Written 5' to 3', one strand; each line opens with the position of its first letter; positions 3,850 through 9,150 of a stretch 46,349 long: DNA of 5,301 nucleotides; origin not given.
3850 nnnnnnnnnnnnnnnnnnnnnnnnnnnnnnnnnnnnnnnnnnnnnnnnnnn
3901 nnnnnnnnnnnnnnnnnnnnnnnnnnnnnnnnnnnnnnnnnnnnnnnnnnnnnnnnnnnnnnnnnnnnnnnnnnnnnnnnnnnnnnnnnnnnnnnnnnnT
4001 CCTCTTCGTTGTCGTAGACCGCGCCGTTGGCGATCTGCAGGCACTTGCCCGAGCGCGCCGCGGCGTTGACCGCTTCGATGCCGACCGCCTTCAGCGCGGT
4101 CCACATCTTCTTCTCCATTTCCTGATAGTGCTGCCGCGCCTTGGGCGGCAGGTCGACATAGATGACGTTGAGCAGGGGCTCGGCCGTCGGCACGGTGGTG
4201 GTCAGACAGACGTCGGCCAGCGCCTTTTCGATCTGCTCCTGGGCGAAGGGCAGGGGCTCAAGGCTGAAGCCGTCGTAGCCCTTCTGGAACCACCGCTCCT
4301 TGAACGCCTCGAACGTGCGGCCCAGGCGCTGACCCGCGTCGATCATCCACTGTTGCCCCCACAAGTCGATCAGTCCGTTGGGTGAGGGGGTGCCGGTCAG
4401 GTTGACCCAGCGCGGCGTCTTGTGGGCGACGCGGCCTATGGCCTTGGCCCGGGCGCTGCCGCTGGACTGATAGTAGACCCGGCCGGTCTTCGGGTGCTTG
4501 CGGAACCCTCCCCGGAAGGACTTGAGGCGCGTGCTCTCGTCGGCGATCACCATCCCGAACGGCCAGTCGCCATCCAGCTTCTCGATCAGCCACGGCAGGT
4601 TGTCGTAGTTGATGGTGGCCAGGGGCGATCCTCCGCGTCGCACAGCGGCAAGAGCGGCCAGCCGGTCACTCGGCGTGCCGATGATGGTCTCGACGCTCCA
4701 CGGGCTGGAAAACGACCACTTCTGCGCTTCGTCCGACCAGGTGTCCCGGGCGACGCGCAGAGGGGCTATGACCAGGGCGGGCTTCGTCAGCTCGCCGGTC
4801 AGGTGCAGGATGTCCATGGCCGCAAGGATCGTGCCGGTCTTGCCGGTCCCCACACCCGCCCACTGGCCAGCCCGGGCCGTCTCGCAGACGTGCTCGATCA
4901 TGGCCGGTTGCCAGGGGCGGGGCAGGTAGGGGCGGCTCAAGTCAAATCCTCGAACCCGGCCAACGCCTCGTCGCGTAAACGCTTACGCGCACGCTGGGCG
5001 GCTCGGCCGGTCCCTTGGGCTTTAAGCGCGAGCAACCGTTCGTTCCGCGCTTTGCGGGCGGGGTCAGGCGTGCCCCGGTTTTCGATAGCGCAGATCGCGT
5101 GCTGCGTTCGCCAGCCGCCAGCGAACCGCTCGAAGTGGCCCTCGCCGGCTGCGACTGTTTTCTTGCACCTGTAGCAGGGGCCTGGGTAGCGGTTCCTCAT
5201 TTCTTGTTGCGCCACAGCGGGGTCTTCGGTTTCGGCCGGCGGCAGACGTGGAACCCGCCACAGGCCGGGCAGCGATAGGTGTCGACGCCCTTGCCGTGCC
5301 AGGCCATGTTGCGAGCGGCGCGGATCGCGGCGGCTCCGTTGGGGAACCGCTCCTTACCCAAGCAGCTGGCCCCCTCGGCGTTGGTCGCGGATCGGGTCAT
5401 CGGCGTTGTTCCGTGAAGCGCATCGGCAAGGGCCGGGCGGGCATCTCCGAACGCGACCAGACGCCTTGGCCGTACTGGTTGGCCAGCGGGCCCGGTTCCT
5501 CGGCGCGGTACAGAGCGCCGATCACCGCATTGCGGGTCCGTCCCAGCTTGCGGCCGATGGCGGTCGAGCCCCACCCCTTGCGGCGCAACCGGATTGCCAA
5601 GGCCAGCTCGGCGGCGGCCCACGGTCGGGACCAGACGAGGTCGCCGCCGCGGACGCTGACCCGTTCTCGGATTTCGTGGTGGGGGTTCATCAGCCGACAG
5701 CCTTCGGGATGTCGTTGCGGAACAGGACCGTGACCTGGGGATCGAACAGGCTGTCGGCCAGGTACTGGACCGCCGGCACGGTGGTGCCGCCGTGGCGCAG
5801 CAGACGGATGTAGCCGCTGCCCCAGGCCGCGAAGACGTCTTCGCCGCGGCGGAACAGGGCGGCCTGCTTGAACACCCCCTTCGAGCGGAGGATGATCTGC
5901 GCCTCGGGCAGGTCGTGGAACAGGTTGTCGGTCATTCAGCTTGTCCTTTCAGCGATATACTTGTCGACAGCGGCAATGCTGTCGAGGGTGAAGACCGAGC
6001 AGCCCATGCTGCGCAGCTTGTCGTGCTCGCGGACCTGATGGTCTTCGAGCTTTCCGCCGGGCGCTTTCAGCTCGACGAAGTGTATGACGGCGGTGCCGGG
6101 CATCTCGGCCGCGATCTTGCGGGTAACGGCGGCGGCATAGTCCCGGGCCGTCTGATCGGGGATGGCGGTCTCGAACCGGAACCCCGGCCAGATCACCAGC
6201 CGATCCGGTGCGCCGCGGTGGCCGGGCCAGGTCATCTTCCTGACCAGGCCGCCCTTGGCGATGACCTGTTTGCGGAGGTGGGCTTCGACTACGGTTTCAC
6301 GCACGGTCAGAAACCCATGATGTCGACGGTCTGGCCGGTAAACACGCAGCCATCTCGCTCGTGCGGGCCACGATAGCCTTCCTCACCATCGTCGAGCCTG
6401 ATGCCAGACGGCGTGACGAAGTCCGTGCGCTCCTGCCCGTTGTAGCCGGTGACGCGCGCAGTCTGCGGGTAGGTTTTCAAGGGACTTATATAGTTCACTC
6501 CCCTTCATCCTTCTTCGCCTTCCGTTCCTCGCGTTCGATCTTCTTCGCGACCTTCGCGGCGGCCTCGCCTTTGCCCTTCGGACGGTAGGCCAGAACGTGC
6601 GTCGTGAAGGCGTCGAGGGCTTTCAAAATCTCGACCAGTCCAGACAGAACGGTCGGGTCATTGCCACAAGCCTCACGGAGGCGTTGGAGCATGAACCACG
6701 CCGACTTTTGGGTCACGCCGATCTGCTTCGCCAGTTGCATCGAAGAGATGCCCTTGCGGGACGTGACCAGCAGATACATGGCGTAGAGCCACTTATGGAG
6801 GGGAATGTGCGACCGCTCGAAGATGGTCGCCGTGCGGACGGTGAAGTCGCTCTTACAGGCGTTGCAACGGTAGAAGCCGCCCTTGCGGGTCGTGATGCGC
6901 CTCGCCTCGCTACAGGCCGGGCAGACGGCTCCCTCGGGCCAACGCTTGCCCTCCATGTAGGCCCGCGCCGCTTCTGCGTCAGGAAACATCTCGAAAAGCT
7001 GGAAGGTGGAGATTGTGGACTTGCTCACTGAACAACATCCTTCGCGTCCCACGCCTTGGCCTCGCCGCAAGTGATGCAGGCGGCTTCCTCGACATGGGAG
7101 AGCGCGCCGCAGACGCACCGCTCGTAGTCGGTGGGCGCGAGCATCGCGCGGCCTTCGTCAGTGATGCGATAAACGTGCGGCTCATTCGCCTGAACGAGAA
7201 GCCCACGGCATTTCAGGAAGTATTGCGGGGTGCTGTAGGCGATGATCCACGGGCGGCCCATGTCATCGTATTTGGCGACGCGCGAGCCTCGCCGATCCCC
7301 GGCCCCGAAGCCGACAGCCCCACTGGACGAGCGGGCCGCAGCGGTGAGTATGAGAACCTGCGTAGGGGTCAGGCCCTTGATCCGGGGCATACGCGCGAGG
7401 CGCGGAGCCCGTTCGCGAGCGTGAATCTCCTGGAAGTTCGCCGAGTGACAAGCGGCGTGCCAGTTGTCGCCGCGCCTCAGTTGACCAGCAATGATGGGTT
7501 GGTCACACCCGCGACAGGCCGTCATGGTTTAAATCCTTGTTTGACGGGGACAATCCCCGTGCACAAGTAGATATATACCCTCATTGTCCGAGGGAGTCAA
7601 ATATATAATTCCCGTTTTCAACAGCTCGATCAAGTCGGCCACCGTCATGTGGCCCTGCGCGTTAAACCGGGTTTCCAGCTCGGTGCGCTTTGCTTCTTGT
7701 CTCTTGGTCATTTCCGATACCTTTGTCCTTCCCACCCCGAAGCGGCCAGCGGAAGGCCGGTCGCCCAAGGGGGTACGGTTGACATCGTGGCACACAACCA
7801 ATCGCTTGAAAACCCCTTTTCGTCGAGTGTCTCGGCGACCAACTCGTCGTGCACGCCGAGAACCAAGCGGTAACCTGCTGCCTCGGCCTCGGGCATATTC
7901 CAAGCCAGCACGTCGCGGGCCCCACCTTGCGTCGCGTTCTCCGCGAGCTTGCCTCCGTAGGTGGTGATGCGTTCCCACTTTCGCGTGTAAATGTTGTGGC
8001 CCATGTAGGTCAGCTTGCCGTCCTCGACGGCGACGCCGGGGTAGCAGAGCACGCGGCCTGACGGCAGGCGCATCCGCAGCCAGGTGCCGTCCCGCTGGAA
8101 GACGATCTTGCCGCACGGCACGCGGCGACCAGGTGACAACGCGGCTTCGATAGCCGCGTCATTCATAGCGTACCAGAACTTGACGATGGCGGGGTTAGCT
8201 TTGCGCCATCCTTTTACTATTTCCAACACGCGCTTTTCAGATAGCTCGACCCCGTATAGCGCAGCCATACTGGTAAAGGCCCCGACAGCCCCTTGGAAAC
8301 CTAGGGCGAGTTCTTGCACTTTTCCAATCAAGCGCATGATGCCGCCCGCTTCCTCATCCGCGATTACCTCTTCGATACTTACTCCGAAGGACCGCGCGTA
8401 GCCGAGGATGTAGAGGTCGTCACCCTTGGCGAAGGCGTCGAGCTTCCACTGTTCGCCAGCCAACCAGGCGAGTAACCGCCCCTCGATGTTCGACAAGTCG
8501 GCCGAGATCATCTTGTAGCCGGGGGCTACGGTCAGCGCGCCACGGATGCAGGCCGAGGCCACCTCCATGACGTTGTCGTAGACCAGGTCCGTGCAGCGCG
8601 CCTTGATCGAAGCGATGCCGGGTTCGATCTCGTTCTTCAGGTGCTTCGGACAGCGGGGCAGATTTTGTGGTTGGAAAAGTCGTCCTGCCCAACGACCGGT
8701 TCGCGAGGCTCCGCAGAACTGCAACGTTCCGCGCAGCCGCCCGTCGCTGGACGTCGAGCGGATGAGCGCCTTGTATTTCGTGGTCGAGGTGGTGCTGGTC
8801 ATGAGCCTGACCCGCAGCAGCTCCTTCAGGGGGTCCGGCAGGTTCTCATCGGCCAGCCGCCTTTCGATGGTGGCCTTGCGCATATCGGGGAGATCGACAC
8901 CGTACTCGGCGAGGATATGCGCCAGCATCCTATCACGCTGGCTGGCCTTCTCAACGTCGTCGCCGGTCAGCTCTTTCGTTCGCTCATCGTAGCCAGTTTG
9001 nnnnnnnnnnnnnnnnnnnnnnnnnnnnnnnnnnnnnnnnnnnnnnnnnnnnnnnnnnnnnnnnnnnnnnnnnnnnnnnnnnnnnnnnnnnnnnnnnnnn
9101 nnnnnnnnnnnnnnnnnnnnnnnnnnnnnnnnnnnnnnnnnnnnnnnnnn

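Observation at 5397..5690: Truncated GcrA-like regulator, suggesting hijack of the methylation-dependent host cell-cycle circuit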

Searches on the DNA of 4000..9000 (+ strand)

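Call 8: search_dna_similar(query=window:4000-9000:+, collection=phages, mode=near)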
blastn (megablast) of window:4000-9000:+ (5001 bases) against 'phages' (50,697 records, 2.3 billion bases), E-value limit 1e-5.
No match.

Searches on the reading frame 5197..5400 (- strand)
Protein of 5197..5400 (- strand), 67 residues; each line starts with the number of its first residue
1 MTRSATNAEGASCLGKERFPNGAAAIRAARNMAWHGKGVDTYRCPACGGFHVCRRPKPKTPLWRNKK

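Call 18: search_protein_families(library=phrogs, proteins=[window:5197-5400:-], max_evalue=0.001)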
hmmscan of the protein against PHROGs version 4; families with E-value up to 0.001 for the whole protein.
window:5197-5400:- (67 aa): 2 families
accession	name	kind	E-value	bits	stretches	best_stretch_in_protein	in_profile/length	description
phrog_15216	-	unknown function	1.2e-06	29.5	1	7-65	9-69/78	-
phrog_14788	-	unknown function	0.00049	21.5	1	12-56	11-58/71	-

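Call 35: search_protein_families(library=pfam, proteins=[window:5197-5400:-], max_evalue=0.001)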
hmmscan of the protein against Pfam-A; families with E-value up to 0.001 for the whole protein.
window:5197-5400:- (67 aa): 0 families

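Call 84: search_protein_families(library=ncbifam, proteins=[window:5197-5400:-], max_evalue=0.01)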
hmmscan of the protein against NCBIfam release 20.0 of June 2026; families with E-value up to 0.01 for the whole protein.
window:5197-5400:- (67 aa): 0 families
